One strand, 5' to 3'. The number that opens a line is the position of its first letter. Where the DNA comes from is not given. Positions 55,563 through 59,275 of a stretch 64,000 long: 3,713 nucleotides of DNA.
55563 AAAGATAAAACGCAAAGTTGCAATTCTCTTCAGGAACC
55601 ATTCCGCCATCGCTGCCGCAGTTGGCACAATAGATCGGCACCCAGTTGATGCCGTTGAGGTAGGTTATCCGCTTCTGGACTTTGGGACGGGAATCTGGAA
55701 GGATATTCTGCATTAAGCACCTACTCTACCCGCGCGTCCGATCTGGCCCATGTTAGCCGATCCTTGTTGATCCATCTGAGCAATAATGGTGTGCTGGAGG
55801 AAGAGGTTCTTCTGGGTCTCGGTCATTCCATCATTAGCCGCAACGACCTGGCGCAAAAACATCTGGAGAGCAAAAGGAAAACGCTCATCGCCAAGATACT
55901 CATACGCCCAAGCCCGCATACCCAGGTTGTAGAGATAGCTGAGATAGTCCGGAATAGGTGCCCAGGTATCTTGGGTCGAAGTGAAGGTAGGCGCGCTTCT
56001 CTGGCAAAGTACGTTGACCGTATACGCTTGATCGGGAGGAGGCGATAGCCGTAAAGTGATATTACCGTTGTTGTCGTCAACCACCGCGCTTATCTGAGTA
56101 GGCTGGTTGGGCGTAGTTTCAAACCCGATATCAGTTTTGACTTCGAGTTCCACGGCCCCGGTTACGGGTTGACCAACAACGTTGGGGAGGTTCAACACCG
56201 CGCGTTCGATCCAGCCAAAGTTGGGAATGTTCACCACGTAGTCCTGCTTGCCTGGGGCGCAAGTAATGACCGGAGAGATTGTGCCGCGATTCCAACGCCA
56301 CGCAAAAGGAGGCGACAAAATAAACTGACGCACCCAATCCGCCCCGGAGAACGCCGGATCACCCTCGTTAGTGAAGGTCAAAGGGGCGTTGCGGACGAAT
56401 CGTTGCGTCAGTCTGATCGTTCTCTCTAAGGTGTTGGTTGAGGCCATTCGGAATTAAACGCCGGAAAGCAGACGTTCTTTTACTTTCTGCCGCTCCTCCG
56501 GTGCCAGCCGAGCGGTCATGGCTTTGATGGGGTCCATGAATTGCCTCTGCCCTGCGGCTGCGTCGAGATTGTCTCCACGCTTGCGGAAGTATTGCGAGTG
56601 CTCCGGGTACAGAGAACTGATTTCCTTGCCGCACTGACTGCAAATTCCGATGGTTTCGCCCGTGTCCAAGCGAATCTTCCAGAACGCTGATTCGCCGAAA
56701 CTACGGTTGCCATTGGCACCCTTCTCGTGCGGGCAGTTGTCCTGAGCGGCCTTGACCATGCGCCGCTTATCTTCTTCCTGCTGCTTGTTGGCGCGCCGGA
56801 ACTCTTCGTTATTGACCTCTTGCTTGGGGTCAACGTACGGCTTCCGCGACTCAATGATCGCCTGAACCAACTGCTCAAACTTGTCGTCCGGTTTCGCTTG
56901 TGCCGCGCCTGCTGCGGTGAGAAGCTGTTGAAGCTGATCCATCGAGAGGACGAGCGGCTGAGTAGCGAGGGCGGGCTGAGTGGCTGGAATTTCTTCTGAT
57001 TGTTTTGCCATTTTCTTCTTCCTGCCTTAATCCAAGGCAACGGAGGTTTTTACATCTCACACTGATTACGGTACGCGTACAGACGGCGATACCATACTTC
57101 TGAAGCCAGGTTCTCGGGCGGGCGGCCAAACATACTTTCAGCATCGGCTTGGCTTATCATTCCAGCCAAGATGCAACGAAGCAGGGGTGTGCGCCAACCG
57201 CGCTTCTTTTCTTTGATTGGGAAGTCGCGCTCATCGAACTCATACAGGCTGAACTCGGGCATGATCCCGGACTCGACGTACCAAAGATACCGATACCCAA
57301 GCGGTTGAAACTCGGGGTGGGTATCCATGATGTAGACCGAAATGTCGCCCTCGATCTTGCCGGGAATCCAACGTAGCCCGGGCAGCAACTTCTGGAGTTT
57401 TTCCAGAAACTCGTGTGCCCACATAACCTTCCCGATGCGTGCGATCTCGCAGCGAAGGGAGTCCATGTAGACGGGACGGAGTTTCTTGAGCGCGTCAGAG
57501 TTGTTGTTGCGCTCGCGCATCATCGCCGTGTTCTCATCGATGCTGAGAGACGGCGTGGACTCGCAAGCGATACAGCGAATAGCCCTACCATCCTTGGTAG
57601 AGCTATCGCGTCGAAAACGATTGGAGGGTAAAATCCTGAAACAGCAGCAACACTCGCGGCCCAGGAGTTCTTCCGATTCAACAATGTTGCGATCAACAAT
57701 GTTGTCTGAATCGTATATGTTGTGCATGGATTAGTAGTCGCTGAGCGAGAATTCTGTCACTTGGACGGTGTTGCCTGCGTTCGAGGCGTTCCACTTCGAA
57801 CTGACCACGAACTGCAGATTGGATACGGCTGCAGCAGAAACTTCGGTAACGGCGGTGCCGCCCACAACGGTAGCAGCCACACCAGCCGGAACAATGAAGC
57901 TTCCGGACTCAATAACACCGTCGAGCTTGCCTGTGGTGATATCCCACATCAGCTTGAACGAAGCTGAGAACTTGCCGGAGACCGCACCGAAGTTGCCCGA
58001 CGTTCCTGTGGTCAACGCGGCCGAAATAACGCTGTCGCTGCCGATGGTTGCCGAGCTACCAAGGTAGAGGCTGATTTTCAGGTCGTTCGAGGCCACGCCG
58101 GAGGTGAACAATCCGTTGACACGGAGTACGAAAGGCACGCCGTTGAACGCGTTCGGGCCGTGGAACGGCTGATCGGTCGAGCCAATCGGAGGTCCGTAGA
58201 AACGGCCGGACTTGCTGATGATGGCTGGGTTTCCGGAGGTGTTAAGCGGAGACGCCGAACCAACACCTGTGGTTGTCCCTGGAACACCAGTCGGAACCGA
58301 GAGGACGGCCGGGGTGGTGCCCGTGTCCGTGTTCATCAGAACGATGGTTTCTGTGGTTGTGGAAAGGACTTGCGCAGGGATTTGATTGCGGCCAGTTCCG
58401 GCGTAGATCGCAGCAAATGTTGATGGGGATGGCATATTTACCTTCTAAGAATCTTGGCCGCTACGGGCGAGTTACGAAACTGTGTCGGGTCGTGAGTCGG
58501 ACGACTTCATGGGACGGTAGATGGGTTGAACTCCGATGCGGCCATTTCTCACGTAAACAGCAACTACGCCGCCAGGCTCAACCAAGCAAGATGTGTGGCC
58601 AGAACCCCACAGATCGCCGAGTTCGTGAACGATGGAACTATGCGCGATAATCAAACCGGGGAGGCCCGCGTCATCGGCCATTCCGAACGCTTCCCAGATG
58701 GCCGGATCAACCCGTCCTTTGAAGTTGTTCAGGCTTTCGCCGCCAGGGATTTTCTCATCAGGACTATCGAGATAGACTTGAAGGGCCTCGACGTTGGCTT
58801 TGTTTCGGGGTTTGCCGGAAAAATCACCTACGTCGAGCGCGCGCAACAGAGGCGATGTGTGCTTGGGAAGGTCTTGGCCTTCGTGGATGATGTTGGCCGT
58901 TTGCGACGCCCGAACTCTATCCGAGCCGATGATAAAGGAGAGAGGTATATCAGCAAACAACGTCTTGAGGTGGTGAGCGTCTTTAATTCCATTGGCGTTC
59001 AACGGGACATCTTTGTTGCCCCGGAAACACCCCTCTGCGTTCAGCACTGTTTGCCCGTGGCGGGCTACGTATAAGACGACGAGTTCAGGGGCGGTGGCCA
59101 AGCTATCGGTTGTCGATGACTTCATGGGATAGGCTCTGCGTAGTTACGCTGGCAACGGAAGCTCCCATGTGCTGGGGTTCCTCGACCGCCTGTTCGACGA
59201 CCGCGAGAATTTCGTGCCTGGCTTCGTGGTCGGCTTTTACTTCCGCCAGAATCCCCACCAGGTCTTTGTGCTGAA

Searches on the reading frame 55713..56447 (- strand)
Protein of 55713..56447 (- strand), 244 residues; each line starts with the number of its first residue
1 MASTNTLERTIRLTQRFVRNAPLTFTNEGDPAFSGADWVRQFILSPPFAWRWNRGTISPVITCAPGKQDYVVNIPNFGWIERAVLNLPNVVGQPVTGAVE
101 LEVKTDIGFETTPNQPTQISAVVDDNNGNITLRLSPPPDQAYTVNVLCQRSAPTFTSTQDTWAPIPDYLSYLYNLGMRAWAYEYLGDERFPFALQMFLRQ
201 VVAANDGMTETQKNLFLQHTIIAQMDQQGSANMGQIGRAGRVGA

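Call 8: search_protein_families(library=phrogs, proteins=[window:55713-56447:-], max_evalue=0.001)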
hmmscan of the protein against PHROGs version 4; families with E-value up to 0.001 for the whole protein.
window:55713-56447:- (244 aa): 0 families

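Call 16: search_protein_families(library=pfam, proteins=[window:55713-56447:-], max_evalue=0.05)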
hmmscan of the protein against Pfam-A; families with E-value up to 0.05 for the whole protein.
window:55713-56447:- (244 aa): 1 family
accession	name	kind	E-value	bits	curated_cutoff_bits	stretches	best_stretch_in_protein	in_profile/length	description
PF24175.2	SU10_adaptor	-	4.4e-08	34.2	27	1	59-201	44-174/194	SU10 adaptor protein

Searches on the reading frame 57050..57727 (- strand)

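Call 8: search_protein_families(library=phrogs, proteins=[window:57050-57727:-], max_evalue=0.001)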
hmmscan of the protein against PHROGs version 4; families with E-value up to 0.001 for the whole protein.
window:57050-57727:- (225 aa): 1 family
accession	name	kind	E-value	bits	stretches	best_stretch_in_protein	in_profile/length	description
phrog_1035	-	DNA, RNA and nucleotide metabolism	0.00045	21.2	1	24-178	64-116/271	endonuclease VII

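Call 16: search_protein_families(library=pfam, proteins=[window:57050-57727:-], max_evalue=0.05)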
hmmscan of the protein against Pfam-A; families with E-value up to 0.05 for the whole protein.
window:57050-57727:- (225 aa): 0 families

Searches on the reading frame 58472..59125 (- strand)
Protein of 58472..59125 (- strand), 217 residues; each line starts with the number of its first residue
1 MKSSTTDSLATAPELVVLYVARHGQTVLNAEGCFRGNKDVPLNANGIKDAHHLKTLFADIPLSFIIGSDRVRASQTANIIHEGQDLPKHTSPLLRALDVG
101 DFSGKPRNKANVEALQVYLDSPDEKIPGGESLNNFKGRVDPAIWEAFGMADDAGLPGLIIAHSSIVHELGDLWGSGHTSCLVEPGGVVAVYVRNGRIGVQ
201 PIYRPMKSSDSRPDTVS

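Call 40: search_protein_families(library=pfam, proteins=[window:58472-59125:-], max_evalue=0.1)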
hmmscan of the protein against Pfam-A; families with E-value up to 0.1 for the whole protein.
window:58472-59125:- (217 aa): 1 family
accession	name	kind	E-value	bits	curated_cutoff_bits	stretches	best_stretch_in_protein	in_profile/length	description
PF00300.27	His_Phos_1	-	1.6e-27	96.9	21.7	1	18-165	1-150/194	Histidine phosphatase superfamily (branch 1)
